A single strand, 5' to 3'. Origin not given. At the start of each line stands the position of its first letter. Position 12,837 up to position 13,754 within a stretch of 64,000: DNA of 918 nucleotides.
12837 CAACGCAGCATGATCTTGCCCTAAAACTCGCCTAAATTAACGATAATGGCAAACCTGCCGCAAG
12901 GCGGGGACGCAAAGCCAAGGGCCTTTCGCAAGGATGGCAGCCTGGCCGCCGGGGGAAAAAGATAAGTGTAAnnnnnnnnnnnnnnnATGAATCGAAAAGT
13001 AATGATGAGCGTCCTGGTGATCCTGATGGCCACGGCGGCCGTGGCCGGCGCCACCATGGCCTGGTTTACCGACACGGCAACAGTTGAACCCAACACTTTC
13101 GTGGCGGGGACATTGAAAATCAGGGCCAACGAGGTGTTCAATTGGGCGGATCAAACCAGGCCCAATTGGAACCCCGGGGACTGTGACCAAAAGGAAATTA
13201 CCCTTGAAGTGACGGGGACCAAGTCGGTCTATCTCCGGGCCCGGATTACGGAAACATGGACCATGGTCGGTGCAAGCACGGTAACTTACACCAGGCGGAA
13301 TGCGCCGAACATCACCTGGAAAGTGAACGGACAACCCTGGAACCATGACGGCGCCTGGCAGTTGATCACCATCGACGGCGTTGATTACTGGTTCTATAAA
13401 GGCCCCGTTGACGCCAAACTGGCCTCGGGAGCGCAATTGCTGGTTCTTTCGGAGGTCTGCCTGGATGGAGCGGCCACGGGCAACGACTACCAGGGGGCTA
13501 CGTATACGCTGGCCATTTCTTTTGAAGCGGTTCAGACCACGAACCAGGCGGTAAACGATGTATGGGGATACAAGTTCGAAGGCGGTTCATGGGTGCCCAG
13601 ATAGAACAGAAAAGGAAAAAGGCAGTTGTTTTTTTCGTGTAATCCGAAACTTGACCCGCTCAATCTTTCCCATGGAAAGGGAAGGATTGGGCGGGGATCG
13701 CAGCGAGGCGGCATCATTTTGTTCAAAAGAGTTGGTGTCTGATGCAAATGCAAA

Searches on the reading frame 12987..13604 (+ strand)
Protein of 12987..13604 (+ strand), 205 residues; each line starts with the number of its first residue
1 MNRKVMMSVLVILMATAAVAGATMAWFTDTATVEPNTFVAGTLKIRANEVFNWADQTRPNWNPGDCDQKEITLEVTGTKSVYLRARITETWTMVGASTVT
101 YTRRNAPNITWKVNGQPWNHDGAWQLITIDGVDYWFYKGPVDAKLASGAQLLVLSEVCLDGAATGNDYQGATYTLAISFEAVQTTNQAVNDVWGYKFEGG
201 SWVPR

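Call 5: search_protein_families(library=pfam, proteins=[window:12987-13604:+], max_evalue=0.01)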
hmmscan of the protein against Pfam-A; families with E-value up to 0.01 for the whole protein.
window:12987-13604:+ (205 aa): 1 family
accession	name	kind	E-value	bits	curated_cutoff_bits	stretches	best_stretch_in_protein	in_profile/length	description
PF12389.13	Peptidase_M73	-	4.1e-10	40.3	22.5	1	2-81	3-78/196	Camelysin metallo-endopeptidase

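Call 6: search_protein_families(library=ncbifam, proteins=[window:12987-13604:+], max_evalue=0.01)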
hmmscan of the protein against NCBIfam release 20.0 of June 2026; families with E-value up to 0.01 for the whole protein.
window:12987-13604:+ (205 aa): 3 families
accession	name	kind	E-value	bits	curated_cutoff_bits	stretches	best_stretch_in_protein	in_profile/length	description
TIGR04090.1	exp_by_SipW_IV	subfamily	3.8e-13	49.7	60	1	11-99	7-90/241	BsaA family SipW-dependent biofilm matrix protein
TIGR04088.1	cognate_SipW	domain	1.2e-08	34.9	19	1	10-43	2-34/34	SipW-dependent-type signal peptide-containing protein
NF046066.1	BioflmMtrxTasA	equivalog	5.9e-06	25.9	450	1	1-79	3-78/264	biofilm matrix protein TasA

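Call 10: find_homologous_proteins(query=window:12987-13604:+, max_evalue=0.001)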
Query window:12987-13604:+ (205 aa): 41 proteins with E <= 0.001 among 254 candidates.
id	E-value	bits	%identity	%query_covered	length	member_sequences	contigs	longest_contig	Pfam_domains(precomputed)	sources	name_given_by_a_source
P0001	4.7e-135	466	100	100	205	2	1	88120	PF12389.14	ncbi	-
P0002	2.4e-63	231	54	96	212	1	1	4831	PF12389.14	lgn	-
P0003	1.5e-58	216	51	98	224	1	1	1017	PF12389.14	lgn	-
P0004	9.8e-58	213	50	99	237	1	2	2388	PF12389.14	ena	-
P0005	2.7e-48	182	45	99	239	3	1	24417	PF12389.14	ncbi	-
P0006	5.4e-48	181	46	99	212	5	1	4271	PF12389.14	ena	-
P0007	8.0e-47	177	48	96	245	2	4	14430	PF12389.14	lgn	-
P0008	5.8e-43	165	43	99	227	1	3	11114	PF12389.14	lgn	-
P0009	6.9e-43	165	43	99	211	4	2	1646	PF12389.14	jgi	jgi:predicted ribosomally synthesized peptide with SipW-like signal peptide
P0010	1.2e-42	164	42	91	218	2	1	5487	PF12389.14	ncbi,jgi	-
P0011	3.1e-40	156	41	94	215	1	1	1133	PF12389.14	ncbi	-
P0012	8.1e-40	155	42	99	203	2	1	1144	PF12389.14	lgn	-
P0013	1.0e-39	154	45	97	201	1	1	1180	PF12389.14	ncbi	-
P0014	2.0e-39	153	44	94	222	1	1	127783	PF12389.14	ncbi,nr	ncbi:MAG: TasA family protein [Bacillota bacterium]|nr:TasA family protein [Bacillota bacterium]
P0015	2.1e-38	150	43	92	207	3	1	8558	PF12389.14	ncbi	-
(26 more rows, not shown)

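Call 11: find_encoding_contigs(protein=P0001, flank=3000, max_places=3)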
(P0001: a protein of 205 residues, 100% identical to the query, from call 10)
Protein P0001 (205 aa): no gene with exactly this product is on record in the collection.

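Call 15: find_related_loci(query=A1, collection=genome_contigs, flank=4000)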
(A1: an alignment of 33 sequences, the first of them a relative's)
Query A1 (205 aa) in genome_contigs; peptide patterns used: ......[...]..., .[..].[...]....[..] (x = any residue, [..] = any of these).
230 stretches matched a pattern; 174 encode a relative of the query (tblastn E <= 1e-3); the best 80 are kept; 80 distinct loci.
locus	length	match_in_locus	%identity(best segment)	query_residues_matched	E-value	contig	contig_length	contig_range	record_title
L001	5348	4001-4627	50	1-202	2e-55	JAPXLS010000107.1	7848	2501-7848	MAG: Bacillota bacterium isolate binned_ad_5.22 NODE_9945_length_7848_cov_1.553555, whole genome shotgun sequence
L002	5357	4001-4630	46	1-203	1e-53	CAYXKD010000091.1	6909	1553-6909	MAG TPA_asm: uncultured Syntrophomonadaceae bacterium isolate binchicken_co39_259 genome assembly, contig: NODE_24085_le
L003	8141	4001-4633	45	1-203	8e-54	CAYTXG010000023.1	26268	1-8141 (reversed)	MAG TPA_asm: uncultured Syntrophomonadaceae bacterium isolate binchicken_co39_612 genome assembly, contig: NODE_4472_len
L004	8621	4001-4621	45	1-203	2e-53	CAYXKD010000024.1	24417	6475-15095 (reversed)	MAG TPA_asm: uncultured Syntrophomonadaceae bacterium isolate binchicken_co39_259 genome assembly, contig: NODE_4953_len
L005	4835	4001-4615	47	1-197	4e-50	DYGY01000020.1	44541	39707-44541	MAG TPA_asm: Thermaerobacter marianensis isolate BE2012_42_27 Afr_mines_BE2012_443_length_44541_cov_10_736928, whole gen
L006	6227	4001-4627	44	1-202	1e-46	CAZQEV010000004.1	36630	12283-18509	MAG TPA_asm: uncultured Syntrophomonadaceae bacterium isolate binchicken_co39_384 genome assembly, contig: NODE_2726_len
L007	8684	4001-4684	37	1-200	1e-44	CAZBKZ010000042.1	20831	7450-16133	MAG TPA_asm: uncultured Syntrophomonadaceae bacterium isolate SRP241341_co1_200 genome assembly, contig: NODE_2940_lengt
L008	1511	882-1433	46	1-194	3e-44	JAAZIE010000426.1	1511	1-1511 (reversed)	MAG: Bacillota bacterium isolate AS19jrsBPTG_13 39747_AS19, whole genome shotgun sequence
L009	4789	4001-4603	45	1-203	6e-43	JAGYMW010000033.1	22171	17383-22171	MAG: Bacillota bacterium isolate M55B129 33, whole genome shotgun sequence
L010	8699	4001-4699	36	1-203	4e-41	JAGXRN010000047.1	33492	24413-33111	MAG: Dethiobacter sp. isolate CROMO_A_105 c_000000564147, whole genome shotgun sequence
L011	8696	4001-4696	36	1-200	1e-40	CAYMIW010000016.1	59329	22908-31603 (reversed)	MAG TPA_asm: uncultured Syntrophomonadaceae bacterium isolate SRP241326_co4_268 genome assembly, contig: NODE_829_length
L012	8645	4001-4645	39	1-194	2e-39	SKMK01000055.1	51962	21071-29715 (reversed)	MAG: Syntrophomonadaceae bacterium isolate CSSed162cmA_245 CSSed16-2cmA-462, whole genome shotgun sequence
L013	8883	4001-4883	42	1-193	8e-39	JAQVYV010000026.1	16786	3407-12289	MAG: Eubacteriales bacterium isolate STF2_158 NODE_8988_length_16786_cov_5.640134_Sandtown_F2, whole genome shotgun sequ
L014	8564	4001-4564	38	1-197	1e-37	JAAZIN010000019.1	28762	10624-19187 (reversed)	MAG: Bacillota bacterium isolate AS20ysBPTH_152 8592_AS20, whole genome shotgun sequence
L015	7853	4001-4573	38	1-193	6e-36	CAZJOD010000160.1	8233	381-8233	MAG TPA_asm: uncultured Clostridiaceae bacterium isolate SRP241326_co2_352 genome assembly, contig: NODE_10683_length_82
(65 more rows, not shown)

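Call 42: predict_structure(alignment_id=A1)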
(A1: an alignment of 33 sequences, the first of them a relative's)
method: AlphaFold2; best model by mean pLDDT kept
length: 205 residues; sequences in the alignment: 33
mean_pLDDT: 85.6   pTM: 0.74
mean pLDDT of the five models: 85.6, 84.3, 82.7, 79.8, 79.7
residues with pLDDT >= 90: 120; 70-90: 55; 50-70: 17; < 50: 13
segments of 3 or more residues with pLDDT < 50: 21-31
pLDDT, mean of each block of 10 residues (from residue 1): 78 73 41 56 82 85 93 87 96 96 96 96 97 96 69 94 91 95 90 95 96
secondary structure, 60 per line:
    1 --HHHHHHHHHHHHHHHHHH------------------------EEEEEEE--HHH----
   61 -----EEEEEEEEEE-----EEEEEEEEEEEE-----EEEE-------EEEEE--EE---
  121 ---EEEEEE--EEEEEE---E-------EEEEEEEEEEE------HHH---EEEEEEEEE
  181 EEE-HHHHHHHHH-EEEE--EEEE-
elements in order: H3-20 E45-51 E66-75 E81-92 E98-101 E109-113 E124-129 E132-137 E149-159 E172-183 H185-193 E195-198 E201-204

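Call 53: fold_search(model_id=the predicted structure, library=pdb)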
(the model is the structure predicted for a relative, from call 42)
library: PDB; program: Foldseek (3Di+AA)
matches with E <= 10: 1559; with E <= 0.001: 1
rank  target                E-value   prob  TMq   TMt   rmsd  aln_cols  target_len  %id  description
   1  8aur_A                2.6e-05  1.00  0.41  0.37   8.5       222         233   17  Cryo-EM structure of a TasA fibre (released 2022-11-30)
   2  6fvi                  2.6e-03  1.00  0.34  0.45  10.7       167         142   16  ASH / PapD-like domain of human CEP192 (PapD-like domain 7) (released 2019-03-20)
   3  9ifr                  2.9e-03  1.00  0.31  0.44   6.7       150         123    9  CLIPPER domain from the Gram-negative fibrillar adhesin "B9T28_05395 (released 2025-11-26)
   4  3ndy_E                6.1e-03  0.97  0.23  0.37   8.4       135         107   12  The structure of the catalytic and carbohydrate binding domain of endoglucanase D from Clostridium cellulovorans (released 2010-09-08)
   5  2czn_MODEL_1_A        8.5e-03  0.82  0.20  0.31  11.9       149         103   13  Solution structure of the chitin-binding domain of hyperthermophilic chitinase from pyrococcus furiosus (released 2006-07-18)
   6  9hdi_MODEL_1_A        8.5e-03  0.41  0.19  0.21  17.6       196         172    9  N-terminally truncated CanA from Pyrodictium abyssi - K1-CanA (released 2025-08-20)
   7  7uii                  9.0e-03  0.57  0.20  0.22  17.6       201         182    8  Cryo-EM of self-assembled cannula CanA (released 2023-04-12)
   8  6kgd_A                9.5e-03  0.96  0.27  0.35   7.6       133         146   12  Crystal structure of CaDoc0917(R49D)-CaCohA2 complex at pH 8.0 (released 2020-07-08)
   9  6kgc_A                1.1e-02  0.89  0.26  0.33   7.5       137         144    9  Crystal structure of CaDoc0917(R49D)-CaCohA2 complex at pH 5.4 (released 2020-07-08)
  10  6qfs_B                1.3e-02  0.98  0.27  0.44   7.5       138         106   11  Chargeless variant of the Cellulose-binding domain from Cellulomonas fimi (released 2019-12-18)
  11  4ei0_A                1.3e-02  0.72  0.22  0.17   9.6       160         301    8  Crystal structure of a DUF4466 family protein (PARMER_03218) from Parabacteroides merdae ATCC 43184 at 2.00 A resoluti (released 2012-05-30)
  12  4r7x_A                1.3e-02  0.51  0.22  0.26  11.2       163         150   15  Crystal structure of N-lobe of human ARRDC3(1-180) (released 2014-10-01)
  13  7wwo_A                1.4e-02  0.35  0.18  0.22  16.2       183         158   12  Dimer form of hypothetical protein TTHA1873 from Thermus thermophilus (released 2022-03-09)
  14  1tza_A                1.5e-02  0.12  0.12  0.15  16.7       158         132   11  X-ray structure of Northeast Structural Genomics Consortium target SoR45 (released 2004-07-27)
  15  8rki_A                1.7e-02  0.69  0.22  0.18  15.0       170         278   13  Molecular basis of ZP3/ZP1 heteropolymerization: crystal structure of a native vertebrate egg coat filament fragment (released 2024-03-13)
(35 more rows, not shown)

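Call 61: list_cluster_members(proteins=[P0001])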
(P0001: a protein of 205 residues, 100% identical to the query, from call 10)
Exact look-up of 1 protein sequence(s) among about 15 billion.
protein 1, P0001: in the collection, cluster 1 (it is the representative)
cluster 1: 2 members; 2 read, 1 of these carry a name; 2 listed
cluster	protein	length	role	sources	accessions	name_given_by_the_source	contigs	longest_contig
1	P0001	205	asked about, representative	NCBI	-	-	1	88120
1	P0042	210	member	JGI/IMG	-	predicted ribosomally synthesized peptide with SipW-like signal peptide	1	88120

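Call 62: find_encoding_contigs(protein=P0002, flank=4000, max_places=2)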
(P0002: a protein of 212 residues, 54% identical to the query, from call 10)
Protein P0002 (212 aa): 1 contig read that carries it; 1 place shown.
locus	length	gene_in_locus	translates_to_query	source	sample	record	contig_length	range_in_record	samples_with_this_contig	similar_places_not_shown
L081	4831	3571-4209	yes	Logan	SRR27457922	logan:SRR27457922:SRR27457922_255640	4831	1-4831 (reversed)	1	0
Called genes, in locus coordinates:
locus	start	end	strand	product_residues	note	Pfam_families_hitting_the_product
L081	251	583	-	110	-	PF09685:MamF_MmsF (weak)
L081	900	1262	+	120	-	-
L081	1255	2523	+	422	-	PF00072:Response_reg (weak)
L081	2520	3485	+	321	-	-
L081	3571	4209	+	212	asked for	PF12389:Peptidase_M73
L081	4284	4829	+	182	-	?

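Call 63: find_encoding_contigs(protein=P0004, flank=4000, max_places=2)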
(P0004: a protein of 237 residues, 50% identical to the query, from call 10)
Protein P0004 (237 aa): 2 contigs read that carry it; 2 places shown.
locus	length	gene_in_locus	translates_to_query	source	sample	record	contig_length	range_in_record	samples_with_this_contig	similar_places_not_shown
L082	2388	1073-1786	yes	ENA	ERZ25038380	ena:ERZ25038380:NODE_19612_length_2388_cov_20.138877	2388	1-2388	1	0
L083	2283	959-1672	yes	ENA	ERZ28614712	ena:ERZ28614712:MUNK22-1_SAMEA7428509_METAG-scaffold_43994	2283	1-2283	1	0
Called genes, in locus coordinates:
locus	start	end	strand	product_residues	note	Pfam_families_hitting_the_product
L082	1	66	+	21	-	?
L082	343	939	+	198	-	-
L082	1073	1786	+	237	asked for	PF12389:Peptidase_M73 (weak)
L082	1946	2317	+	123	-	PF12389:Peptidase_M73 (weak)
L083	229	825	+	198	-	-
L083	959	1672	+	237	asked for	PF12389:Peptidase_M73 (weak)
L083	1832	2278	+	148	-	PF12389:Peptidase_M73 (weak)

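Call 64: find_encoding_contigs(protein=P0007, flank=4000, max_places=2)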
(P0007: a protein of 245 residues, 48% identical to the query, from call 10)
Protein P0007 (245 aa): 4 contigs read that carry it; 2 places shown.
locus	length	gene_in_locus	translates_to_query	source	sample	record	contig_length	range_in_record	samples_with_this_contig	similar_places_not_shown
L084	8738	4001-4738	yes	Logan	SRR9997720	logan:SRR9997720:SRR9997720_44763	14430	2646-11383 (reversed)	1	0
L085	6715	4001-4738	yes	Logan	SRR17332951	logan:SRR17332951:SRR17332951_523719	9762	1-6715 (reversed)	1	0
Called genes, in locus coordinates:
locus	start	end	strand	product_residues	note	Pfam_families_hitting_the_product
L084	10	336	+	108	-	-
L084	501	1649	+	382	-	PF00072:Response_reg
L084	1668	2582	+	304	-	-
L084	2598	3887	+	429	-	PF21959:DUF6923 (faint)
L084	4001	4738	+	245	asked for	PF12389:Peptidase_M73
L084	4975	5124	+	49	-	-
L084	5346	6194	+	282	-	PF04473:DUF553 (weak), PF01841:Transglut_core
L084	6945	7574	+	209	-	PF14681:UPRTase, PF00156:Pribosyltran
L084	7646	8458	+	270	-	PF08812:YtxC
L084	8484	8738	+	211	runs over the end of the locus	PF04286:DUF445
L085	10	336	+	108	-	-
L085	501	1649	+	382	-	PF00072:Response_reg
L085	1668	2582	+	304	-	-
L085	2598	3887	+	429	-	PF21959:DUF6923 (faint)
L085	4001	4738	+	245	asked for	PF12389:Peptidase_M73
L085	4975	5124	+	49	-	-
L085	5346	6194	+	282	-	PF04473:DUF553 (weak), PF01841:Transglut_core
